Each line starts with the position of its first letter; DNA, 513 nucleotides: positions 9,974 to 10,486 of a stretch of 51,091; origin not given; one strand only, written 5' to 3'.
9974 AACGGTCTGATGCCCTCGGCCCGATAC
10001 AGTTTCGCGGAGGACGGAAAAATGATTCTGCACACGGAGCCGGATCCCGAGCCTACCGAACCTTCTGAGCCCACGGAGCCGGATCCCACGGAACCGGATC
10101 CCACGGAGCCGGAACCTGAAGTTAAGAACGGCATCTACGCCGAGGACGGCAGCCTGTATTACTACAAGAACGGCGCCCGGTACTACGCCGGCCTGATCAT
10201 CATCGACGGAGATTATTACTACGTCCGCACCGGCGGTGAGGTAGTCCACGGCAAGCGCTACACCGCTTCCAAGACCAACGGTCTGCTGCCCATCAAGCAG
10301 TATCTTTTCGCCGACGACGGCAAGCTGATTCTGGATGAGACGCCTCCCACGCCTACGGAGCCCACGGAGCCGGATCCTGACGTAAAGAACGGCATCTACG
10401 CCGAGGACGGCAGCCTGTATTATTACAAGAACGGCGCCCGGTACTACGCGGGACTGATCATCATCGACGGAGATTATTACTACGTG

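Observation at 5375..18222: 12.8-kb surface-protein cassette spliced into the middle of the glycan operon: candidate self-contained polymer-plus-docked-protein system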

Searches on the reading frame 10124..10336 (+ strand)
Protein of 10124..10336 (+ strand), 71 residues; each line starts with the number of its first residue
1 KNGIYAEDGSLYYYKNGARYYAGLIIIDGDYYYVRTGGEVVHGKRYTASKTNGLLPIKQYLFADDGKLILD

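Call 28: search_solved_structures(query=A2, max_evalue=1, show_alignments=2)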
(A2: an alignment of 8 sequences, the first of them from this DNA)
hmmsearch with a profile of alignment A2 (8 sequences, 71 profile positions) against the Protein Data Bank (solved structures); distinct sequences matched with E-value up to 1: 42.
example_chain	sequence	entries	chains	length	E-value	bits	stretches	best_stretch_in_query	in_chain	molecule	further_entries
8jb5_A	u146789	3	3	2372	2.7e-09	40.3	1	13-46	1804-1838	Cytotoxin-L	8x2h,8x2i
9mx1_A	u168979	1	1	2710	3.9e-07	33.4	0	9-53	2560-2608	Toxin A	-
7u1z_B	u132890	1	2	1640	1e-06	32.1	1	7-40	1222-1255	Toxin A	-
2qj6_A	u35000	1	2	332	1.3e-06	31.8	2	9-53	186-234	Toxin A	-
7v1n_A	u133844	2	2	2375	2.7e-06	30.8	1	2-43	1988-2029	Toxin B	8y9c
5umi_C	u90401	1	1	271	2.7e-05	27.5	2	3-48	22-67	Toxin A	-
4nc2_A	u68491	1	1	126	3e-05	27.4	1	3-39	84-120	Toxin B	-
4nc0_A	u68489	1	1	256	8.7e-05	25.9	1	3-48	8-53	Cell wall-binding repeat protein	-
4nby_A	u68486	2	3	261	0.0001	25.7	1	3-48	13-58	Cell wall-binding repeat protein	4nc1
2g7c_A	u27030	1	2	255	0.00011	25.6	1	3-48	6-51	Toxin A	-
7pog_A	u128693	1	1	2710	0.00014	25.3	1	3-40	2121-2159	Toxin A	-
3hia_A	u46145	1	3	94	0.00031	24.1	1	3-44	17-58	Choline binding protein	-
6oq5_A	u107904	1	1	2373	0.0006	23.2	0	3-40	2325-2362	Toxin B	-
4amc_A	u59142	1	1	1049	0.0035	20.8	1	6-68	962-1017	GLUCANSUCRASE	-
8y9b_B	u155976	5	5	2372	0.013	19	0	3-40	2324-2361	Toxin B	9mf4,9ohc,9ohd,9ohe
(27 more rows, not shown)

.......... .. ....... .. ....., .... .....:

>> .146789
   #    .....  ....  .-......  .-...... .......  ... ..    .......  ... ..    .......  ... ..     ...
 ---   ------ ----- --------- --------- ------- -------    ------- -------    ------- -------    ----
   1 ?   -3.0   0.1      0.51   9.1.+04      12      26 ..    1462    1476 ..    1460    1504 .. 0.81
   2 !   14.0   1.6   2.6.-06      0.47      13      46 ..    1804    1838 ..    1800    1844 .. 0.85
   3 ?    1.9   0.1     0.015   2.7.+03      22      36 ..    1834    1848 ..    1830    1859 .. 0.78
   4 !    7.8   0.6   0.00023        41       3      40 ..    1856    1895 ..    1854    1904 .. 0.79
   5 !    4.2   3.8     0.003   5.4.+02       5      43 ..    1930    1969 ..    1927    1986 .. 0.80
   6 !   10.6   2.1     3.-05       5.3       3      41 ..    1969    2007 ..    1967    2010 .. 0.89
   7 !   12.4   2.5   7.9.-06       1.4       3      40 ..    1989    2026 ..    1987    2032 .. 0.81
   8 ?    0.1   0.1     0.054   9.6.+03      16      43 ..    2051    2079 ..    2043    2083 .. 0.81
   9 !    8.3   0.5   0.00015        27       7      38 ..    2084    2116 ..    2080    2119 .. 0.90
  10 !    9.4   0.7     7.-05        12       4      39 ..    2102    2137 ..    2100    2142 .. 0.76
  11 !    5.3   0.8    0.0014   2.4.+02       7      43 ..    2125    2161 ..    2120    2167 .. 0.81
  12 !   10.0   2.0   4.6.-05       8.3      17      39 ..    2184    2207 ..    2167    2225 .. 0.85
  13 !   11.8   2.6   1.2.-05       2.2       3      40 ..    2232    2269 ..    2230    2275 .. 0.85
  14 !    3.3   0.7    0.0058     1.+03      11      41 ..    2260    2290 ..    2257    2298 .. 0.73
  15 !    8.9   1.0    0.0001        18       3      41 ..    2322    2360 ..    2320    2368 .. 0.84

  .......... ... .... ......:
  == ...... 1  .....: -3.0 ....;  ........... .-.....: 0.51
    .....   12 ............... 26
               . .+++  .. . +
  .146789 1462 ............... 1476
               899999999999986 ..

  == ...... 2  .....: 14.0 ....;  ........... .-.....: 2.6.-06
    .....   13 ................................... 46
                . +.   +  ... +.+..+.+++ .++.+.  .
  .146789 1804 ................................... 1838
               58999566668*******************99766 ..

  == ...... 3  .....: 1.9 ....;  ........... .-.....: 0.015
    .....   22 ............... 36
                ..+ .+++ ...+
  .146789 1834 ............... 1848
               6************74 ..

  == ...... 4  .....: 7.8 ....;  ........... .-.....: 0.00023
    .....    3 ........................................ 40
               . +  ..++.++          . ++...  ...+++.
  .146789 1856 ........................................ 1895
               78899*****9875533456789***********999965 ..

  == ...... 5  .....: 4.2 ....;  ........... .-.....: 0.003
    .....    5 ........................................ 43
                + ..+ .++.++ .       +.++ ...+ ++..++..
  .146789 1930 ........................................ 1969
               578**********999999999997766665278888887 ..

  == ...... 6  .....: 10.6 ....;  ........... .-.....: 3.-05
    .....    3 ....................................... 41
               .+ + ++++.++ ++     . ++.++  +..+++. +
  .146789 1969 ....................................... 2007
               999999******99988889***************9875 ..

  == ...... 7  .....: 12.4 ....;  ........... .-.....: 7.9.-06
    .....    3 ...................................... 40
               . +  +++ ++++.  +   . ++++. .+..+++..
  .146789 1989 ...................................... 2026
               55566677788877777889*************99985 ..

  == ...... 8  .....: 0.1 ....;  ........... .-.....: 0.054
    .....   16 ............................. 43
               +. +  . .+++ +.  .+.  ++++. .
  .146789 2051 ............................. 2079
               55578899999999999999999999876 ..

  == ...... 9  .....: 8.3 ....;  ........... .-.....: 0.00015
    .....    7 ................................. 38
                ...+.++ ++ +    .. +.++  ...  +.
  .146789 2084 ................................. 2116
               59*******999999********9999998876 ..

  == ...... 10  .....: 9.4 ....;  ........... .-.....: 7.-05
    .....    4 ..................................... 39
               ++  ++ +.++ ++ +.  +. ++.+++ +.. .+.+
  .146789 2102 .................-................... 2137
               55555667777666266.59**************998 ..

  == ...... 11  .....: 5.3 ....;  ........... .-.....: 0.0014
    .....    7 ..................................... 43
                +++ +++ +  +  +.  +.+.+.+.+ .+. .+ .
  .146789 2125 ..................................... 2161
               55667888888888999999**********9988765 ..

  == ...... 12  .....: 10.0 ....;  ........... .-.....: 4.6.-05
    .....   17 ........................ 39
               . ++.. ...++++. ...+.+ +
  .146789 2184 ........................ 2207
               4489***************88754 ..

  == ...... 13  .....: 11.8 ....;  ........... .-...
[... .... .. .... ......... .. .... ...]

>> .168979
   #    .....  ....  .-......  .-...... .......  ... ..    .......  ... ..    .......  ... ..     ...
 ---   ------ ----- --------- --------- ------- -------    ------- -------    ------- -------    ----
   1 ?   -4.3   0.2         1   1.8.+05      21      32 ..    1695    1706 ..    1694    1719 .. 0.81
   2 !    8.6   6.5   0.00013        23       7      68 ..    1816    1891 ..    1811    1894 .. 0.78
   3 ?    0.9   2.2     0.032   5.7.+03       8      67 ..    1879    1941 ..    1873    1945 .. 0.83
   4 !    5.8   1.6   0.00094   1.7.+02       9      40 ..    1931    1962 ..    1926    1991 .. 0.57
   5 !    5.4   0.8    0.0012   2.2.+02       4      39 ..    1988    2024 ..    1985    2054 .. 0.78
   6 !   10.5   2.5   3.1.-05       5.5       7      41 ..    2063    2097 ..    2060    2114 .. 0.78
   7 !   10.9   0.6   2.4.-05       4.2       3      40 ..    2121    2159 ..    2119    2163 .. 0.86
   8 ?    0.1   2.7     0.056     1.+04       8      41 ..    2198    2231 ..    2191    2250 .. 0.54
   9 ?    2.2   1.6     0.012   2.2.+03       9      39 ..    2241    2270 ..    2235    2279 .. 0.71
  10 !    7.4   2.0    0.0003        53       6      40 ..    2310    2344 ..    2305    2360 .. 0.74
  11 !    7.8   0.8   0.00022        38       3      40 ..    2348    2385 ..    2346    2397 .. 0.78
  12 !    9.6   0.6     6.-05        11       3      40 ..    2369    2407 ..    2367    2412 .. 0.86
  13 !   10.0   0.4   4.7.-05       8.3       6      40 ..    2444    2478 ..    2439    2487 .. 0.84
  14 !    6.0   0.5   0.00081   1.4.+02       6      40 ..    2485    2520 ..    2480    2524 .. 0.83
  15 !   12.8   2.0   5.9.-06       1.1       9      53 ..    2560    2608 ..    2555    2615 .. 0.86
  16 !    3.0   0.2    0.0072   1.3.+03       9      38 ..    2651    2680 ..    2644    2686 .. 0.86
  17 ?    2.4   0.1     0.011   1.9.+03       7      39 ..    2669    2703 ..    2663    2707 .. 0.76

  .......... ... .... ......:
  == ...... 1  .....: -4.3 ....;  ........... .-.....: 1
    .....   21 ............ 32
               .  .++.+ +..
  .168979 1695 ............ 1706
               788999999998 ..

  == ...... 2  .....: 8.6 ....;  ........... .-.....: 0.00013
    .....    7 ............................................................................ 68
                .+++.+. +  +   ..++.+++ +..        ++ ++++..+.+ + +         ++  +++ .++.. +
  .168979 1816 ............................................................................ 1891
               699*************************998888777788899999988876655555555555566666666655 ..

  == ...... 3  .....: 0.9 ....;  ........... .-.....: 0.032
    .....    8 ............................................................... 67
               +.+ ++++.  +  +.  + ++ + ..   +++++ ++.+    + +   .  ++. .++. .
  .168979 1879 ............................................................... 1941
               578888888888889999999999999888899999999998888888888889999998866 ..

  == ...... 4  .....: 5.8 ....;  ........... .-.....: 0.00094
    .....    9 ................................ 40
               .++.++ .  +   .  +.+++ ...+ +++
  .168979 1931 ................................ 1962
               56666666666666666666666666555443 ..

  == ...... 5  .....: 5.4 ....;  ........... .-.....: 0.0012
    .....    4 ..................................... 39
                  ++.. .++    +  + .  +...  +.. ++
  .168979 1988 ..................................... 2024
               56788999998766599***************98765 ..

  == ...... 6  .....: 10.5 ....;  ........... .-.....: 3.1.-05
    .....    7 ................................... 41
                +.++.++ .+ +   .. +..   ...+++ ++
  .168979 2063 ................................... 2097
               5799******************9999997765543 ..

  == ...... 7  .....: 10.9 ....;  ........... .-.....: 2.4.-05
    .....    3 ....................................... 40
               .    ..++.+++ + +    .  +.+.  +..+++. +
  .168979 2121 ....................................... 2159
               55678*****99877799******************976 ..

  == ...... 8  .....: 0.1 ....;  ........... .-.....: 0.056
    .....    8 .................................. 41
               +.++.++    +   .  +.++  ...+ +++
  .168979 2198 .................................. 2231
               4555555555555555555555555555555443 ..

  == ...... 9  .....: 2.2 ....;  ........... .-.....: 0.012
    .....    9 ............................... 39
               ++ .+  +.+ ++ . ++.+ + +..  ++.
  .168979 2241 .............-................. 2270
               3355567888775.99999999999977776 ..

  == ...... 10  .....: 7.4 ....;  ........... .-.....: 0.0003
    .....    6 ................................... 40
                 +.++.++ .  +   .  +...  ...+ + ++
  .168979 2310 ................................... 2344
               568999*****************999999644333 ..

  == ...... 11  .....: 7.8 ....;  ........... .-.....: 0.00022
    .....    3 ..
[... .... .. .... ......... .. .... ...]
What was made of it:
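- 9815..10594 (+): Three ~70-aa cell-wall-binding-type repeat modules. Profile A2 hits TcsL/TcdA/TcdB CROPs, CbpF, LytA and glucansucrase repeats (call 28).
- On Cell-wall/choline-binding repeat superfamily (PF01473, PF19127; CROPs, glucan-binding repeats): A profile of the eight window copies hits TcsL CROPs at 2.7e-9, plus TcdA, TcdB, CbpF, LytA and glucansucrases (call 28).
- Repeat superfamily assignment (call 28).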
